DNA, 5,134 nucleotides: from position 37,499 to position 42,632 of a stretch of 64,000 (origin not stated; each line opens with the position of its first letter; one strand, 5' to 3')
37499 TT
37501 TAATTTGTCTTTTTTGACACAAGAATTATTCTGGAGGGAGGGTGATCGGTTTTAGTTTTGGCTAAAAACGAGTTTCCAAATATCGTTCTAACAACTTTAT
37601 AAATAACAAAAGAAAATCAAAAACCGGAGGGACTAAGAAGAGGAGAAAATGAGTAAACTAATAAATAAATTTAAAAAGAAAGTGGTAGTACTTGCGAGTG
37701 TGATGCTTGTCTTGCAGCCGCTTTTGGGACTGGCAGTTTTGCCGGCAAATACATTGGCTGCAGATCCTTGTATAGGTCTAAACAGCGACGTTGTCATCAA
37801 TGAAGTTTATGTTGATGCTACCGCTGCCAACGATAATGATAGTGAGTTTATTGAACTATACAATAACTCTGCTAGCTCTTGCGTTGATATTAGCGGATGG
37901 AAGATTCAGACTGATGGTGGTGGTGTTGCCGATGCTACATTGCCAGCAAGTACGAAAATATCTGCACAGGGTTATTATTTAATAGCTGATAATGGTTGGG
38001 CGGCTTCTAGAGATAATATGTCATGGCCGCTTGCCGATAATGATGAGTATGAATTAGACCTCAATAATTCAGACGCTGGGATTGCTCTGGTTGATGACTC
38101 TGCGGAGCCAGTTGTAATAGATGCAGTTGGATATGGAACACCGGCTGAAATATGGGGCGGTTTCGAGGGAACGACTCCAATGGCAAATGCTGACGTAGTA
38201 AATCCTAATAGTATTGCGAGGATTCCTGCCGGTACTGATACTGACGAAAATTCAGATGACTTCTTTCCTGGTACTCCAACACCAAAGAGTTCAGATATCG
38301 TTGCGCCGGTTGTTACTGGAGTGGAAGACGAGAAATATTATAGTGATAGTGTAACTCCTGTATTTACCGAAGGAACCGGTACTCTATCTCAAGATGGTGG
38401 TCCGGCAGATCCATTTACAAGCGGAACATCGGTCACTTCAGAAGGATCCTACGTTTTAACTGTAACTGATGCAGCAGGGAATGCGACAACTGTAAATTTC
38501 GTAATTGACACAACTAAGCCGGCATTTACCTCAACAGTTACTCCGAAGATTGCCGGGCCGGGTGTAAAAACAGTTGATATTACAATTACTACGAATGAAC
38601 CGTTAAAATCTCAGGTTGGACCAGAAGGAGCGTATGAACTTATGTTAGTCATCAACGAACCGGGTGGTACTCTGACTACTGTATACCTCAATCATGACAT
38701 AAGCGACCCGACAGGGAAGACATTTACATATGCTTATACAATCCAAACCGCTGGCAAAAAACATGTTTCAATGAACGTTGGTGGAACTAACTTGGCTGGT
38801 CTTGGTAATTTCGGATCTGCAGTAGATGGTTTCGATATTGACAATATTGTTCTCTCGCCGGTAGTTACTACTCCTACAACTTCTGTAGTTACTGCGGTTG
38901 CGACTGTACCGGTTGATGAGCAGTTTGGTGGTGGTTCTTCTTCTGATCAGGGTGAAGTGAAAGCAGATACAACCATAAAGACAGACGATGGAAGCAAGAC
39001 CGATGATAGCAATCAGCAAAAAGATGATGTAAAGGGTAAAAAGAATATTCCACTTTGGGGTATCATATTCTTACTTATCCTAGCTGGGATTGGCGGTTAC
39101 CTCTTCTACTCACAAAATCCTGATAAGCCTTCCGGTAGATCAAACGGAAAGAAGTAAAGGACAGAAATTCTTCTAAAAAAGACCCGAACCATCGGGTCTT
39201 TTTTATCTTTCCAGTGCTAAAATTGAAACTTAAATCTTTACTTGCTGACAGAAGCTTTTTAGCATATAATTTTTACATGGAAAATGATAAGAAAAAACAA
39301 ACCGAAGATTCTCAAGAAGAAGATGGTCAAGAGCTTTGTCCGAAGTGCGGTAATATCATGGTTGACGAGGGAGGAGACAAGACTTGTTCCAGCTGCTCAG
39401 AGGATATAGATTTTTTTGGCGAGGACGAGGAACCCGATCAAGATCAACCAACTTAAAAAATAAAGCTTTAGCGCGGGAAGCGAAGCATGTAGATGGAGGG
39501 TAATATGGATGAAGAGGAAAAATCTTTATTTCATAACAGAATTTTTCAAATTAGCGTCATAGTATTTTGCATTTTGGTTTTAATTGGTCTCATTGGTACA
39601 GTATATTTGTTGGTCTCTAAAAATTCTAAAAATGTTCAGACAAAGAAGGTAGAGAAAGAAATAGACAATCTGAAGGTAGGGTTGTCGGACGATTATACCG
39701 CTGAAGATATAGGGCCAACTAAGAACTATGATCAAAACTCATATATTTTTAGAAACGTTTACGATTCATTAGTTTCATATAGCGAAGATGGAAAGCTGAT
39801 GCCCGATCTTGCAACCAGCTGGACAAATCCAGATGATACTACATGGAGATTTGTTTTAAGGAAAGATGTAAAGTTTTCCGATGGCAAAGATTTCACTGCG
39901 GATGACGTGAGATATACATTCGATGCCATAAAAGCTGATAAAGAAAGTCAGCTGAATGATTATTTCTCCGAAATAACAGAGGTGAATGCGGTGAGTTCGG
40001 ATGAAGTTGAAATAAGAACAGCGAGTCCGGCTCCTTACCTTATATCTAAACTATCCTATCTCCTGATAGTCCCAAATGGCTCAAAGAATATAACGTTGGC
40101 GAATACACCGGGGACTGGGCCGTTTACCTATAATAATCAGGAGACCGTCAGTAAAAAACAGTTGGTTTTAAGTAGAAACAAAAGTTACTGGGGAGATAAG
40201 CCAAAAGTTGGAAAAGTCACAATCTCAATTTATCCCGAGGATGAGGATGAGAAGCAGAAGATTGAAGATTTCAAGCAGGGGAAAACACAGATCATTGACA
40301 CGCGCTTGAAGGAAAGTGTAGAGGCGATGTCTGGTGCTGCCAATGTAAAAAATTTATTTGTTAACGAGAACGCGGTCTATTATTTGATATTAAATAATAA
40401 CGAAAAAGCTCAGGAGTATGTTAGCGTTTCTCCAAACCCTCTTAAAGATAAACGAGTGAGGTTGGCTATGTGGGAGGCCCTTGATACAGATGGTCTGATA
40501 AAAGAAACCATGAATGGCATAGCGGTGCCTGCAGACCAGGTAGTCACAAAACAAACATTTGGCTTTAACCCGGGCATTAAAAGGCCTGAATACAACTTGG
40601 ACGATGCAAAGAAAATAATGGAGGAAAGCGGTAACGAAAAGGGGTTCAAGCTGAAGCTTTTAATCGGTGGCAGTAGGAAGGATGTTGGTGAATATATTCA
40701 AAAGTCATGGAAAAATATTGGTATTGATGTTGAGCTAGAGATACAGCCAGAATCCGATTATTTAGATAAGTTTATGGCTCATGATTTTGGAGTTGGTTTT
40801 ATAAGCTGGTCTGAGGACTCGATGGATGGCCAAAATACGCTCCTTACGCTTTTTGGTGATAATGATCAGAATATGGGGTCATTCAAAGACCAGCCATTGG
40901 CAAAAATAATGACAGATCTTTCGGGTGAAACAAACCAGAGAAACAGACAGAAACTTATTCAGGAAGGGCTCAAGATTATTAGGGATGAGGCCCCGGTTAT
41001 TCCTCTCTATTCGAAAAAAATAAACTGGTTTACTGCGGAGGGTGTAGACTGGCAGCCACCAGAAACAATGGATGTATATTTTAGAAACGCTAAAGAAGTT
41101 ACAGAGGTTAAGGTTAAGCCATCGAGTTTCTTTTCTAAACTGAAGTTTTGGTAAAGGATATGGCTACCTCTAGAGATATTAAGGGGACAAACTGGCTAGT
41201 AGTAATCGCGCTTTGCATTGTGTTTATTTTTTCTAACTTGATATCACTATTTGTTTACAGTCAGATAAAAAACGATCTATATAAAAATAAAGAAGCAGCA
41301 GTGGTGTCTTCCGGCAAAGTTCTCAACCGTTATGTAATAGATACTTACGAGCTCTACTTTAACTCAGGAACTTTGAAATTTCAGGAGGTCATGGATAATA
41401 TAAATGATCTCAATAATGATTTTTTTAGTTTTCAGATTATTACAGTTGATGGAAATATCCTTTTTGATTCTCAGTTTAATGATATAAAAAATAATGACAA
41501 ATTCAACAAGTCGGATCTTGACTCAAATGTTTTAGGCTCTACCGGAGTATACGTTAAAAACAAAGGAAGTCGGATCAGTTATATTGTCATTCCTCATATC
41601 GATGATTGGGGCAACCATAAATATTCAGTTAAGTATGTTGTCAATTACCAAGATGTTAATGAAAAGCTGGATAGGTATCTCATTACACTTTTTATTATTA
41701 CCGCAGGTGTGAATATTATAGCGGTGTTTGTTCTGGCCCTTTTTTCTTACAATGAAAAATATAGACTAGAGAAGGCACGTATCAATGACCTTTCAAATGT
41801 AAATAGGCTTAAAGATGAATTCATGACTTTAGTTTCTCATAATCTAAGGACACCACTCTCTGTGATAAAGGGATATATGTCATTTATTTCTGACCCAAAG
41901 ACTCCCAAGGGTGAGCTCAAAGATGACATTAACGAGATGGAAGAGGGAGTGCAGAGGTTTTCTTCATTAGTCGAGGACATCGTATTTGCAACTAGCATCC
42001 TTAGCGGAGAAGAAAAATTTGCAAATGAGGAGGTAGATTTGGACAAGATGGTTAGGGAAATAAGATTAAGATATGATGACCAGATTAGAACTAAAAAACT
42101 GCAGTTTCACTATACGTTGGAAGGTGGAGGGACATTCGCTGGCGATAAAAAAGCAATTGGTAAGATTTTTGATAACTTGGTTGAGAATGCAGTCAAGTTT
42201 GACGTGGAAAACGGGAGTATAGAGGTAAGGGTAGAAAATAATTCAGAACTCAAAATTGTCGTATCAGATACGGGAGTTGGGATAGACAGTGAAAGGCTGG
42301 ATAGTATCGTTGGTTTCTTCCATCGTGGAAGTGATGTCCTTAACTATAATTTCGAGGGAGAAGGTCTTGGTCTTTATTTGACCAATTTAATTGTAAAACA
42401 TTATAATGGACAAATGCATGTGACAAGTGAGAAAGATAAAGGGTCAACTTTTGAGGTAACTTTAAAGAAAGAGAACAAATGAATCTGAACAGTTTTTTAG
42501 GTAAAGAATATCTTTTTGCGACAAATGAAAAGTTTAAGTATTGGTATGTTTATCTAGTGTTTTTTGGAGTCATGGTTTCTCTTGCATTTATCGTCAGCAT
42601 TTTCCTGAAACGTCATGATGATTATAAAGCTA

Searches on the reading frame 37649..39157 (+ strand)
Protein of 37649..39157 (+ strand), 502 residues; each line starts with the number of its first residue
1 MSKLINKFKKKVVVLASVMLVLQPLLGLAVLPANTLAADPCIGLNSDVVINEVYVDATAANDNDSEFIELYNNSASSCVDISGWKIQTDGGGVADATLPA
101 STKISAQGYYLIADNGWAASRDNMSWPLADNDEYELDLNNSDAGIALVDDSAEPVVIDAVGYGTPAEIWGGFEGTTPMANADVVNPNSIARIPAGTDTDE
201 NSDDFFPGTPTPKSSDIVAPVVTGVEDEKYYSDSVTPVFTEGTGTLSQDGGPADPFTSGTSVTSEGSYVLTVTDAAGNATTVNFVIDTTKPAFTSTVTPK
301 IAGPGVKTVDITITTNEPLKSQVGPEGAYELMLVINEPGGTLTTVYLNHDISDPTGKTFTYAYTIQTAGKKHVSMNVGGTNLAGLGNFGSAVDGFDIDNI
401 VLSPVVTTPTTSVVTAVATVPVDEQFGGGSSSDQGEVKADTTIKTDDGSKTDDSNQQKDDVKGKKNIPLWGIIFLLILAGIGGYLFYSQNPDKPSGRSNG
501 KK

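Call 38: search_protein_families(library=pfam, proteins=[window:37649-39157:+], max_evalue=0.001)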
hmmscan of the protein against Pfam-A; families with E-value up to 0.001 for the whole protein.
window:37649-39157:+ (502 aa): 1 family
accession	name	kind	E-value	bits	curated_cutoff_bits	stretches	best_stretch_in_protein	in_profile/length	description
PF00932.25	LTD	-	4.2e-16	59.7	34.3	1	45-163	5-108/109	Lamin Tail Domain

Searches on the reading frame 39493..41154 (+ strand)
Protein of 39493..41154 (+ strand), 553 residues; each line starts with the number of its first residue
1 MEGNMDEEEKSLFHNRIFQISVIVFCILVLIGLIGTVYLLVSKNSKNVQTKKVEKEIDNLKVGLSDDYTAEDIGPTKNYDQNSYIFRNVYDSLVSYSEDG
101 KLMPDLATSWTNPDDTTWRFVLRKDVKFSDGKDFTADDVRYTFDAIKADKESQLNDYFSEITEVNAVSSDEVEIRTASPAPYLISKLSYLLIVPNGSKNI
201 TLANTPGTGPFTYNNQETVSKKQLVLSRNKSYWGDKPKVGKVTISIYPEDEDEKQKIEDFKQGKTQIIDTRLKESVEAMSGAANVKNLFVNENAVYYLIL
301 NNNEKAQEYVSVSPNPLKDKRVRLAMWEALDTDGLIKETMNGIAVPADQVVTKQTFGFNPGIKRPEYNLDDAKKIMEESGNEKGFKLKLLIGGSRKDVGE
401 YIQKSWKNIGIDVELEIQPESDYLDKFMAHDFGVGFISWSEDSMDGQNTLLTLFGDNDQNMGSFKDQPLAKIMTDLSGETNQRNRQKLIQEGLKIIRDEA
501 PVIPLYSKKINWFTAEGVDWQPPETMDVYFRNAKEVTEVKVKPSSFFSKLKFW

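Call 38: search_protein_families(library=pfam, proteins=[window:39493-41154:+], max_evalue=0.001)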
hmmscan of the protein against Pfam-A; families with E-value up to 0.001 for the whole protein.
window:39493-41154:+ (553 aa): 1 family
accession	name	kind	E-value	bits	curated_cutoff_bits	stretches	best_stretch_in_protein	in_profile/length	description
PF00496.27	SBP_bac_5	-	8.6e-72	242.7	32.4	1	101-459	1-366/368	Bacterial extracellular solute-binding proteins, family 5 Middle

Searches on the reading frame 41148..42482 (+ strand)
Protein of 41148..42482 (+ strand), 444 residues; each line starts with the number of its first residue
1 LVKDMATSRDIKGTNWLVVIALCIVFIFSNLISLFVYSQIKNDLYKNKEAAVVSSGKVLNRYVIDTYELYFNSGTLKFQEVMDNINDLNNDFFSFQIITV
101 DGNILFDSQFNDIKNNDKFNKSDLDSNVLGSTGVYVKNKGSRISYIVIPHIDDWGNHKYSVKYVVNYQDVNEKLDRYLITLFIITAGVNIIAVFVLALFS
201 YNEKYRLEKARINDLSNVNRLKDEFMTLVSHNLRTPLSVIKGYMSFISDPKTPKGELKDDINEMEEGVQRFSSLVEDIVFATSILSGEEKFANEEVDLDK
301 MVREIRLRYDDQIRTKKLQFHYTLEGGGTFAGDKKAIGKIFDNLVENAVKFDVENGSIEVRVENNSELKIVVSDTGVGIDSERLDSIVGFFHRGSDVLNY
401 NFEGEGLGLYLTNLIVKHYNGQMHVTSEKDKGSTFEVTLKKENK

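Call 38: search_protein_families(library=pfam, proteins=[window:41148-42482:+], max_evalue=0.001)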
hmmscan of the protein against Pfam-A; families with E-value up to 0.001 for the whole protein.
window:41148-42482:+ (444 aa): 3 families
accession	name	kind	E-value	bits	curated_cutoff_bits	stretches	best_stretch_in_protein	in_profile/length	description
PF02518.31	HATPase_c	-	2.1e-22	80.1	26.4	1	332-442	1-110/111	Histidine kinase-, DNA gyrase B-, and HSP90-like ATPase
PF00512.31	HisKA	-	1.9e-10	41.1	26.9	1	222-280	2-59/66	His Kinase A (phospho-acceptor) domain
PF13589.12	HATPase_c_3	-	0.00038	20.9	25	1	343-396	9-62/137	Histidine kinase-, DNA gyrase B-, and HSP90-like ATPase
